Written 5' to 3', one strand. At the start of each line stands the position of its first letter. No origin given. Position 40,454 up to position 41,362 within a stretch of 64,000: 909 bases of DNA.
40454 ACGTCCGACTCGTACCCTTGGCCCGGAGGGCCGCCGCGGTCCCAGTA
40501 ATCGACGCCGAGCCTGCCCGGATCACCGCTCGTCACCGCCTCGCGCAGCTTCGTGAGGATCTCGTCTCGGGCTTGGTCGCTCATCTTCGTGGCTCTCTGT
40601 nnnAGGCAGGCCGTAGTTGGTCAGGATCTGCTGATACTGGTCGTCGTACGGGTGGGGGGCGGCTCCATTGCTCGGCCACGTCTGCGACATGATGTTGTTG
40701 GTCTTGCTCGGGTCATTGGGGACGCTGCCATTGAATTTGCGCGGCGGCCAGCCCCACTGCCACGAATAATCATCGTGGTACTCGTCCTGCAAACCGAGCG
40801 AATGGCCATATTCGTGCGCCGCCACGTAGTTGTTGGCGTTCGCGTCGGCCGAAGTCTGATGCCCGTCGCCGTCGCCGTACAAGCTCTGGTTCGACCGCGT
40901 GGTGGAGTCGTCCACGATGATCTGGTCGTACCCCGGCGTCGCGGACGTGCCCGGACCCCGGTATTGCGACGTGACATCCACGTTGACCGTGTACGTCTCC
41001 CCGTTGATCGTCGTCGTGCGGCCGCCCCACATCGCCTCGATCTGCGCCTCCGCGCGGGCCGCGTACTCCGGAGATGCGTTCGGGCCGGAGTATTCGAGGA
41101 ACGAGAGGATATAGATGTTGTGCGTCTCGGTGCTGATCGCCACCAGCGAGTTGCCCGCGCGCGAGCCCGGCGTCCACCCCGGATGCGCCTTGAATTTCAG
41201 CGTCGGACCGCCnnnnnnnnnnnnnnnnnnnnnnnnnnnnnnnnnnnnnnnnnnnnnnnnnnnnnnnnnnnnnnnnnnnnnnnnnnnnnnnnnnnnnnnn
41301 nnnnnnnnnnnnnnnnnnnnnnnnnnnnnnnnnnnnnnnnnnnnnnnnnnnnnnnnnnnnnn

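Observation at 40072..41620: Orphan PAAR-domain protein fused to a snapalysin-like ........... zinc metalloprotease, with adjacent candidate immunity gene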

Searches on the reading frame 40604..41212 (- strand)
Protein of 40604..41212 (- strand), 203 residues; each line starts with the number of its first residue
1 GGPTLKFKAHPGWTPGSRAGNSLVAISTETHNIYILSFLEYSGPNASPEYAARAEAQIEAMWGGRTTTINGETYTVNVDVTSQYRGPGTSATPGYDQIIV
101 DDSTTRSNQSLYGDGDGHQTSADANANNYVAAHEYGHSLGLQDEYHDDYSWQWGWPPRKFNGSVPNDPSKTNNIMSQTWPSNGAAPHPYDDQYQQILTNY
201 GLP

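Call 6: find_homologous_proteins(query=window:40604-41212:-, max_evalue=0.001)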
Query seq(203 aa) (203 aa): 17 proteins with E <= 0.001 among 112 candidates.
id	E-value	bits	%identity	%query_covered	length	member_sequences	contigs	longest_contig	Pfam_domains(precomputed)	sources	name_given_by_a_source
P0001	9.3e-117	406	89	100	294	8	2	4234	PF05488.19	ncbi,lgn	-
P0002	1.1e-109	383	83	100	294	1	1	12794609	PF05488.19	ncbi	-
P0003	8.4e-108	377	82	100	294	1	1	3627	PF05488.19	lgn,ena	-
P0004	2.8e-96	339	74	100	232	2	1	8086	-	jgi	jgi:hypothetical protein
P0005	5.1e-90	319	75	100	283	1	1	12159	PF05488.19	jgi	jgi:uncharacterized Zn-binding protein involved in type VI secretion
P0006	2.7e-88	313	74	100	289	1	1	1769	PF05488.19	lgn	-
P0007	6.6e-87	309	71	100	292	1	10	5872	PF05488.19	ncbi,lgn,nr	ncbi:MAG: PAAR domain-containing protein [Polyangiaceae bacterium]|nr:PAAR domain-containing protein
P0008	1.5e-86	308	73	100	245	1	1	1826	-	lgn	-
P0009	7.0e-70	253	64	100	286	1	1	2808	PF05547.18,PF05488.19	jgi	jgi:uncharacterized Zn-binding protein involved in type VI secretion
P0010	1.0e-64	236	65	100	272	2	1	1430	PF05488.19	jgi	jgi:uncharacterized Zn-binding protein involved in type VI secretion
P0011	4.9e-64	234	59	100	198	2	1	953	PF05547.18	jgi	jgi:hypothetical protein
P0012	4.7e-61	224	60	93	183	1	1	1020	PF05547.18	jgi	jgi:hypothetical protein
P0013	3.1e-59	218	59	100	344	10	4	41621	PF13441.13,PF05547.18,PF05488.19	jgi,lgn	jgi:uncharacterized Zn-binding protein involved in type VI secretion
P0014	2.6e-50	189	53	93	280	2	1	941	PF05488.19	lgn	-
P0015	2.8e-49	186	57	90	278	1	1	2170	PF05547.18,PF05488.19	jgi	jgi:uncharacterized Zn-binding protein involved in type VI secretion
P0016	1.3e-42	164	48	99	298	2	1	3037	-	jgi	jgi:hypothetical protein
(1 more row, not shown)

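Call 19: find_encoding_contigs(protein=P0002, flank=10000, max_places=3)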
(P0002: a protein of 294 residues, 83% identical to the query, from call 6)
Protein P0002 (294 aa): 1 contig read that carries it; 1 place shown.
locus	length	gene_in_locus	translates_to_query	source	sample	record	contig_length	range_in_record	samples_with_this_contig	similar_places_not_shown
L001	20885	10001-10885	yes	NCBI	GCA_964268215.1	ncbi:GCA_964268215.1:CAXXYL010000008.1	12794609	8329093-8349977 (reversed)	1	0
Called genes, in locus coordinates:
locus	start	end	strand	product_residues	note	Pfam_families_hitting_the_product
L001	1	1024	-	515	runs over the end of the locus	PF13191:AAA_16 (weak)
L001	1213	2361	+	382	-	PF00487:FA_desaturase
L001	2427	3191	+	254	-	PF00376:MerR (weak), PF13411:MerR_1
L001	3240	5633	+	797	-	-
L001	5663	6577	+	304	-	PF13401:AAA_22 (weak), PF00004:AAA, PF07724:AAA_2 (weak), PF07728:AAA_5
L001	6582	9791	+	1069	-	PF03781:FGE-sulfatase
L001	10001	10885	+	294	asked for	PF05488:PAAR_motif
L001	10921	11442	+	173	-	-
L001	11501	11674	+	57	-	-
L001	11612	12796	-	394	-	PF03781:FGE-sulfatase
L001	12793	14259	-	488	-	-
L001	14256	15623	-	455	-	PF01656:CbiA (weak), PF13614:AAA_31 (faint)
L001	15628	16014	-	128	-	-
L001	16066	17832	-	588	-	PF04389:Peptidase_M28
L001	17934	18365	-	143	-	-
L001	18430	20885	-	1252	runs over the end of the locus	PF00501:AMP-binding, PF00550:PP-binding (weak), PF01370:Epimerase, PF07993:NAD_binding_4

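Call 20: find_encoding_contigs(protein=P0013, flank=10000, max_places=4)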
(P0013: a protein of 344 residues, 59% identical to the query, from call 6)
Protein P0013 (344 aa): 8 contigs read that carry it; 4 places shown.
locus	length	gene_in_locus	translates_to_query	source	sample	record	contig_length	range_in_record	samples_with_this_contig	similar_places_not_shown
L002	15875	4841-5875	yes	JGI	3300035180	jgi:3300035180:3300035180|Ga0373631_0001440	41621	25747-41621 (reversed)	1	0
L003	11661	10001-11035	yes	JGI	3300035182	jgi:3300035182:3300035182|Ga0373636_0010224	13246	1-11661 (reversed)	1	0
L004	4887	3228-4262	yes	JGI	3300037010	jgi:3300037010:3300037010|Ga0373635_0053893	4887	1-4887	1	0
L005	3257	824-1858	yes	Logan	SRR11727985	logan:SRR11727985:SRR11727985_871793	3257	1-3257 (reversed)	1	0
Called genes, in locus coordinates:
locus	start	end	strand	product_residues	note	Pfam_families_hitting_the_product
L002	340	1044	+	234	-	-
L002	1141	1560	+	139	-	PF21476:PF0610-like_N, PF23470:Zn_ribbon_PF0610 (weak)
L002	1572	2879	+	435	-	PF07884:VKOR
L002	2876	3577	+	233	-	-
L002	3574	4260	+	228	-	PF00578:AhpC-TSA, PF13905:Thioredoxin_8 (weak)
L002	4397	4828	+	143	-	PF08786:DcrB (weak)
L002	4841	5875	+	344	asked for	PF13441:Gly-zipper_YMGG (weak), PF05488:PAAR_motif, PF05547:Peptidase_M6 (faint)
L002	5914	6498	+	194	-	-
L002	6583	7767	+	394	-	PF04389:Peptidase_M28, PF01546:Peptidase_M20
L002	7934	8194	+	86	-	-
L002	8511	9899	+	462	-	-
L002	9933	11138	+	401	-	PF00764:Arginosuc_synth, PF20979:Arginosuc_syn_C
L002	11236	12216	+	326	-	-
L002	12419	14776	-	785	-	-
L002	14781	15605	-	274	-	PF00106:adh_short, PF08659:KR, PF13561:adh_short_C2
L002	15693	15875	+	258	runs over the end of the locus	PF00075:RNase_H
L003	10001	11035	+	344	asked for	PF13441:Gly-zipper_YMGG (weak), PF05488:PAAR_motif, PF05547:Peptidase_M6 (faint)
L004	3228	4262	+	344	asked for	PF13441:Gly-zipper_YMGG (weak), PF05488:PAAR_motif, PF05547:Peptidase_M6 (faint)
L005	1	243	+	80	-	?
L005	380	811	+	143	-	PF08786:DcrB (weak)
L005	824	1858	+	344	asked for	PF13441:Gly-zipper_YMGG (weak), PF05488:PAAR_motif, PF05547:Peptidase_M6 (faint)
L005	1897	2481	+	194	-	-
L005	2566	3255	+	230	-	?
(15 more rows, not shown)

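Call 21: predict_structure(alignment_id=A2)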
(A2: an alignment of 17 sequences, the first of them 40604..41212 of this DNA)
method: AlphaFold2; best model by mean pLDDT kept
length: 203 residues; sequences in the alignment: 17
mean_pLDDT: 91.6   pTM: 0.87
mean pLDDT of the five models: 91.6, 86.5, 81.6, 78.7, 75.1
residues with pLDDT >= 90: 144; 70-90: 48; 50-70: 11; < 50: 0
segments of 3 or more residues with pLDDT < 50: none
pLDDT, mean of each block of 10 residues (from residue 1): 84 84 95 98 98 97 95 97 97 96 95 94 92 97 89 70 87 87 84 96 89
secondary structure, 60 per line:
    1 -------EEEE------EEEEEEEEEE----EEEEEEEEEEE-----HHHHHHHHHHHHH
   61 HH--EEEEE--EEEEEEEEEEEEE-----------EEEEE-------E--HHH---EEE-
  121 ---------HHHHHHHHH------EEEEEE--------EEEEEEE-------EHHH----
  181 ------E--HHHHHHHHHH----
elements in order: E8-11 E18-27 E32-42 H48-62 E65-69 E72-84 E96-100 E117-119 H130-138 E145-150 E159-165 H190-199
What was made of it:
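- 40604..41212 (-): Metzincin-fold zinc-peptidase toxin domain, residues 92-294. AlphaFold model with pLDDT 91.6 and pTM 0.87 (call 21).
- On Metzincin clan: Model pLDDT 91.6 (call 21).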

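Call 24: search_protein_representatives(alignment_id=A2)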
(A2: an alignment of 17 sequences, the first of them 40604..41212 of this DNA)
Query: 17 sequences, 193 profile positions. Proteins with E-value up to 0.001 (for the whole library): 514; up to 1e-10: 65; up to 1e-30: 19. The best 150 are listed.
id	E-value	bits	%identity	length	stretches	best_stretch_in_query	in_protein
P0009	3.0e-98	343.6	-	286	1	1-192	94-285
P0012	8.2e-90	316.1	-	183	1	13-193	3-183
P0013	1.2e-88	312.2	-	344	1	1-193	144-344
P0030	1.9e-77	275.7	-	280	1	3-192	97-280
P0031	3.2e-75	268.5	-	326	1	13-192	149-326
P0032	6.9e-63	228.2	-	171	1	24-192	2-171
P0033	2.7e-62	226.3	-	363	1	14-192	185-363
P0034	3.1e-62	226.1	-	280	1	10-193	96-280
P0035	1.1e-61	224.4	-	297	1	16-192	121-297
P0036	1.3e-61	224.0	-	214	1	14-192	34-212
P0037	3.5e-60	219.4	-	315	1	13-192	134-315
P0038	1.3e-58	214.3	-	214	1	14-192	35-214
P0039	4.7e-57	209.2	-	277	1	15-193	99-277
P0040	1.4e-49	184.8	-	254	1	13-191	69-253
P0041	4.1e-46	173.5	-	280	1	11-191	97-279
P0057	6.9e-17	78.2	-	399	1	14-191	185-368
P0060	1.0e-15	74.3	-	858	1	14-150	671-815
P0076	1.6e-12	63.9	-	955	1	31-148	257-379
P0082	1.1e-11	61.2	-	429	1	24-149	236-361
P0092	1.7e-10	57.3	-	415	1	23-155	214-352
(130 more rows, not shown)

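Call 27: search_protein_families(library=pfam, alignment_id=A3, max_evalue=0.001)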
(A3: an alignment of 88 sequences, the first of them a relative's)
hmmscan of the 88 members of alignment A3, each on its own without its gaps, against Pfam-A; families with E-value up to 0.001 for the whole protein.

A. member 1, P0030 (280 aa): 1 family
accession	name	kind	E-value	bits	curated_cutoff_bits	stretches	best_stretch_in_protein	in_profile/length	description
PF05488.18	PAAR_motif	-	2.4e-15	57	27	2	9-42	3-35/70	PAAR motif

B. families by the number of members that match (of 88 scanned): 24 families
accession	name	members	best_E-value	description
PF05488.18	PAAR_motif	16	4.4e-24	PAAR motif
PF13646.12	HEAT_2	12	1.4e-12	HEAT repeats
PF05547.17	Peptidase_M6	11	1.8e-05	Immune inhibitor A peptidase M6, catalytic domain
PF13699.11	eCIS_core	9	1.3e-33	eCIS core domain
PF18962.6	Por_Secre_tail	7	7.8e-11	Secretion system C-terminal sorting domain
PF13583.11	Reprolysin_4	7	1.7e-05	Metallo-peptidase family M12B Reprolysin-like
PF13860.13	FlgD_ig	3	2.2e-08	FlgD Ig-like domain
PF13665.11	Tox-PAAR-like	2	3.3e-17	Toxin PAAR-like domain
PF02369.22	Big_1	2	1.2e-12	Bacterial Ig-like domain (group 1)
PF02985.28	HEAT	2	7.4e-08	HEAT repeat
PF16640.11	Big_3_5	2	4.3e-06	Bacterial Ig-like domain (group 3)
PF05954.17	Phage_GPD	1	9.3e-99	Phage tail baseplate hub (GPD)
PF22178.3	Gp5_trimer_C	1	1.1e-18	Bacteriophage T4 gp5 C-terminal trimerisation domain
PF04717.18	Phage_base_V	1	1.1e-13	Type VI secretion system/phage-baseplate injector OB domain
PF09134.16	Invasin_D3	1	3.5e-07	Invasin, domain 3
PF02031.22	Peptidase_M7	1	0.00046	Streptomyces extracellular neutral proteinase (M7) family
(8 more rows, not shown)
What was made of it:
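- On Snapalysin, MEROPS M7 (PF02031): One of 88 relatives hits at E<1e-3 (call 27).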

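Call 33: search_solved_structures(query=A2, max_evalue=1, show_alignments=3)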
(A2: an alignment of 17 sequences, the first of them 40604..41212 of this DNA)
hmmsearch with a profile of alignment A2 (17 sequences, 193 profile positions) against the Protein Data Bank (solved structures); distinct sequences matched with E-value up to 1: 44.
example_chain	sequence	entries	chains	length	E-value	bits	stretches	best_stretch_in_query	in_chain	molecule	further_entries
4yu5_A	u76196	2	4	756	0.0051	19.8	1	128-187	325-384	Immune inhibitor A, metalloprotease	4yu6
1c7k_A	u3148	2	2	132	0.027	17.4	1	122-147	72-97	ZINC ENDOPROTEASE | ZINC PROTEASE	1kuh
4hx3_A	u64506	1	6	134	0.028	17.4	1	123-147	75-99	Extracellular small neutral protease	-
5h79_D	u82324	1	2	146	0.041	16.9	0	131-175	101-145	Immunoglobulin G-binding protein A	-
4npf_Y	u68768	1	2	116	0.071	16.1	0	131-181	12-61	Immunoglobulin G-binding protein A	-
1a85_A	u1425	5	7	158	0.1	15.6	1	120-143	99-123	MMP-8 | Matrix Metalloproteinase 8 | Neutrophil collagenase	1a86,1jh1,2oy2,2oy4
3tt4_A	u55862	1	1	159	0.1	15.6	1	120-143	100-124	Neutrophil collagenase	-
1bzs_A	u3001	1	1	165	0.11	15.5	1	121-143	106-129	NEUTROPHIL COLLAGENASE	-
1i73_A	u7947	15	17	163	0.11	15.5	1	121-143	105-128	NEUTROPHIL COLLAGENASE | MATRIX METALLO PROTEINASE-8 (MET80 FORM) | Matrix Metalloproteinase 8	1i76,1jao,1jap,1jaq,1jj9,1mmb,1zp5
1jan_A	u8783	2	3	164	0.11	15.5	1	121-143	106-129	MATRIX METALLO PROTEINASE-8 (PHE79 FORM) | NEUTROPHIL COLLAGENASE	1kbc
1mnc_A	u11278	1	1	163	0.11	15.5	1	121-143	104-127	NEUTROPHIL COLLAGENASE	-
3tvc_A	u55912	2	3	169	0.13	15.2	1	126-143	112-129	Collagenase 3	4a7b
1you_A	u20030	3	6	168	0.13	15.2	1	126-143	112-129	Collagenase 3 | MMP-13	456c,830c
3kec_A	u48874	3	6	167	0.14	15.2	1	126-143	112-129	Collagenase 3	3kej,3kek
6hv2_A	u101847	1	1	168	0.14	15.1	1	126-143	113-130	Collagenase 3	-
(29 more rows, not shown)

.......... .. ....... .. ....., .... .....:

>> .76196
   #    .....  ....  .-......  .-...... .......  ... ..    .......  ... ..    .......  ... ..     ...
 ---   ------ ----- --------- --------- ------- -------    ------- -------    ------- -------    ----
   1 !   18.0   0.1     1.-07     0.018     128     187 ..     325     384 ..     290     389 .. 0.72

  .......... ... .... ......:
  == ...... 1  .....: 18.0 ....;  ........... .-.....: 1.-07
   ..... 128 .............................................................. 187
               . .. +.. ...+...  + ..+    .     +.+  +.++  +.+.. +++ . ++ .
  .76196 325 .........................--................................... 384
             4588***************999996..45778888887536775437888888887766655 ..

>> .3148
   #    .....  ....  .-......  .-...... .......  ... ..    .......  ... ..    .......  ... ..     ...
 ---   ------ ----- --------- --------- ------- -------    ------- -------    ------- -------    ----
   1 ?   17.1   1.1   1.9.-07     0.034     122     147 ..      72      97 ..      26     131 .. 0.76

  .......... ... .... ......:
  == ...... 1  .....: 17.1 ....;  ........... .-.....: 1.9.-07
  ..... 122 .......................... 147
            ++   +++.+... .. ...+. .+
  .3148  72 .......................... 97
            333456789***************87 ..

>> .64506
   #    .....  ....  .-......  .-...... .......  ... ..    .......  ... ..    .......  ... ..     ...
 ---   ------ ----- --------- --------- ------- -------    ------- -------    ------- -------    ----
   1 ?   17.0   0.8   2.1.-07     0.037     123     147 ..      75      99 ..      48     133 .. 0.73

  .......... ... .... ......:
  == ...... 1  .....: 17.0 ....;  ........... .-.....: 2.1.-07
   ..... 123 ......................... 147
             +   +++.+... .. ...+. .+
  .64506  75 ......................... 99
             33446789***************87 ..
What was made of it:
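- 40688..40690 (-): Invariant Met266 within NNIMSQ, the candidate Met-turn. It aligns with the Met-turn region of InhA2 (call 33).
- Closest known: Snapalysin. Same: The profile match is E=0.03 over the motif (call 33).
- Closest known: Immune inhibitor A / thuringilysin. Same: It is the best sequence relative among solved structures: E=0.005 over 60 residues, from the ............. motif through the Met-turn region (call 33).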

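Call 37: find_related_loci(query=A2, collection=genome_contigs, flank=10000)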
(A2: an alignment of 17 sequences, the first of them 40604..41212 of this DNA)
Query A2 (203 aa) in genome_contigs; peptide patterns used: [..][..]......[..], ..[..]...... (x = any residue, [..] = any of these).
599 stretches matched a pattern (row limit reached: there are more); 94 encode a relative of the query (tblastn E <= 1e-3); the best 80 are kept; 80 distinct loci.
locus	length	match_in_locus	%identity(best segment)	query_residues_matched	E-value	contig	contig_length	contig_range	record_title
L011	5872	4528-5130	71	1-203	2e-85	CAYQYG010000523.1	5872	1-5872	MAG TPA_asm: uncultured Polyangiaceae bacterium isolate binchicken_co16_22 genome assembly, contig: NODE_22298_length_58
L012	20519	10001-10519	39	21-201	5e-30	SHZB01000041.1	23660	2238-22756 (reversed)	MAG: Myxococcales bacterium isolate Baikal-deep-G134 BACOMB-C10052, whole genome shotgun sequence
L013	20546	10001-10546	28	17-188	1e-7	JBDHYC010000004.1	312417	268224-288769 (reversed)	MAG: Chitinophagaceae bacterium isolate AS-MESO-3CA.24 NODE_76_length_312417_cov_17.004770, whole genome shotgun sequenc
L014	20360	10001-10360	30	33-142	4e-7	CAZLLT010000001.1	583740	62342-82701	MAG TPA_asm: uncultured Chitinophaga sp. isolate SRP344714_co1_369 genome assembly, contig: NODE_16_length_583740_cov_8.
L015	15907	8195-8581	30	24-142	6e-7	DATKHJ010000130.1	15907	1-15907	MAG TPA_asm: Flavisolibacter sp. isolate SMAG_U14574 k141_142875, whole genome shotgun sequence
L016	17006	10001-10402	31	28-149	1e-6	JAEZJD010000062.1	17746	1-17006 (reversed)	MAG: Bacteroidetes bacterium isolate OH_CDB_219 k127_503342, whole genome shotgun sequence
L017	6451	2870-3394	28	32-199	1e-6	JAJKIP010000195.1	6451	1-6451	MAG: Segetibacter sp. isolate b85_HoplandSoilSeptJan k101_3910108, whole genome shotgun sequence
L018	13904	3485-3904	29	23-152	9e-7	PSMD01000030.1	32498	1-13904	MAG: Chitinophagaceae bacterium isolate ERB_2_1 NODE_316_length_32498_cov_4.160805, whole genome shotgun sequence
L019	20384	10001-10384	31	24-141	1e-6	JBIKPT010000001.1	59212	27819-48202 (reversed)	MAG: Chitinophagales bacterium isolate ME2015-05-02_3300035682_group6_bin87 Rohwer_bin568_scaffold_136_c1, whole genome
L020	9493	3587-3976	30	33-152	1e-6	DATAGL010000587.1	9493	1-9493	MAG TPA_asm: Chitinophagaceae bacterium isolate SMAG_U6828 k141_2350, whole genome shotgun sequence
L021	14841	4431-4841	29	26-152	1e-6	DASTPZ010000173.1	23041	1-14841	MAG TPA_asm: Flavisolibacter sp. isolate SMAG_U2210 k141_1065932, whole genome shotgun sequence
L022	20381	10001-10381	30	33-149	2e-6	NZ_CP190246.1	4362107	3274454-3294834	Niabella insulamsoli strain N803 chromosome, complete genome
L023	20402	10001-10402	31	26-149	2e-6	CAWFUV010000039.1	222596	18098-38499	MAG: uncultured Chitinophagaceae bacterium isolate MFD09368.bin.3.47 genome assembly, contig: contig_56099, whole genome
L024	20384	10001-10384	31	24-141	3e-6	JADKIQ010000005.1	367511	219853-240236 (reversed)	MAG: Sphingobacteriales bacterium isolate Skiv_18-Q3-R9-52_MAXAC.081 tig00004985-10-3668640, whole genome shotgun sequen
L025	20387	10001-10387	28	23-141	5e-6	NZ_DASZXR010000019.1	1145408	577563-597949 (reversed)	MAG: Puia sp. isolate SMAG_U6188 k141_567123, whole genome shotgun sequence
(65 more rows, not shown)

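Call 55: find_encoding_contigs(protein=P0016, flank=5000, max_places=2)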
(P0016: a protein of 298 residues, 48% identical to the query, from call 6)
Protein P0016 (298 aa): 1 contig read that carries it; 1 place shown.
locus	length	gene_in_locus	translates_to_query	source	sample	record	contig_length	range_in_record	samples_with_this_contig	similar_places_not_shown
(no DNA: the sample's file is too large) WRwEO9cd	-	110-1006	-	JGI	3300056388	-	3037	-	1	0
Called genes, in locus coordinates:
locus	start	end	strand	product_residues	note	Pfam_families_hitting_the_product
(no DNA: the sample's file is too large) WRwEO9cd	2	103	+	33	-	?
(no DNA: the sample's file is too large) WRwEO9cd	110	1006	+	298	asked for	-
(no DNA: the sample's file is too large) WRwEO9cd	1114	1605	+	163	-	-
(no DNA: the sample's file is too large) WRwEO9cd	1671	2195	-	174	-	-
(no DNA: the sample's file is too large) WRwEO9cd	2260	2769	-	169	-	PF00691:OmpA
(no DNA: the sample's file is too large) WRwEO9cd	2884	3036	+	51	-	?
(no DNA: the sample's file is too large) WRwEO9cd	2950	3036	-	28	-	?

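Call 56: find_encoding_contigs(protein=P0015, flank=5000, max_places=2)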
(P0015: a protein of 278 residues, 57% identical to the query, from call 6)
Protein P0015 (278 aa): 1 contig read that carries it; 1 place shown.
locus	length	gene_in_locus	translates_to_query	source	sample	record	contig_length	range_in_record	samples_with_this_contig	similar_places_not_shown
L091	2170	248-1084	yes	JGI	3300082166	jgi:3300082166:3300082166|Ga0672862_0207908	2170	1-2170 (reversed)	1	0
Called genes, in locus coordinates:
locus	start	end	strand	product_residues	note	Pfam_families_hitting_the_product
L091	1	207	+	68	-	?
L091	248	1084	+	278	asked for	PF05488:PAAR_motif, PF05547:Peptidase_M6 (weak)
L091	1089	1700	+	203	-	-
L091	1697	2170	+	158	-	?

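Call 57: find_encoding_contigs(protein=P0005, flank=10000, max_places=2)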
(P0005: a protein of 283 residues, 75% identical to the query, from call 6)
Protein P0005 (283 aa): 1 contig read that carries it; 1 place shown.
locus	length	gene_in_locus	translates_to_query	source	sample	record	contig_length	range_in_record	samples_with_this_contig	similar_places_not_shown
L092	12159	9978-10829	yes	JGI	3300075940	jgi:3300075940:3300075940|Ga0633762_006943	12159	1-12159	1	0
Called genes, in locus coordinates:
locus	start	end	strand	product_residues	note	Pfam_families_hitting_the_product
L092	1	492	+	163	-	?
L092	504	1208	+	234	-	-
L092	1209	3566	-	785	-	PF02190:LON_substr_bdg, PF00004:AAA, PF07728:AAA_5 (weak), PF22667:Lon_lid, PF05362:Lon_C, PF13541:ChlI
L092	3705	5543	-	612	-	PF00009:GTP_EFTU, PF01926:MMR_HSR1 (faint), PF22042:EF-G_D2, PF03144:GTP_EFTU_D2, PF00679:EFG_C, PF21018:BipA_C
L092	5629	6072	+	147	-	PF13622:4HBT_3 (weak), PF03061:4HBT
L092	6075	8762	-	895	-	PF05406:WGR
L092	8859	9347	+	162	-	-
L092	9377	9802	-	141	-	-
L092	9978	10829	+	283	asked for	PF05488:PAAR_motif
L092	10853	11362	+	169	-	-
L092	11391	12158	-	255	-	?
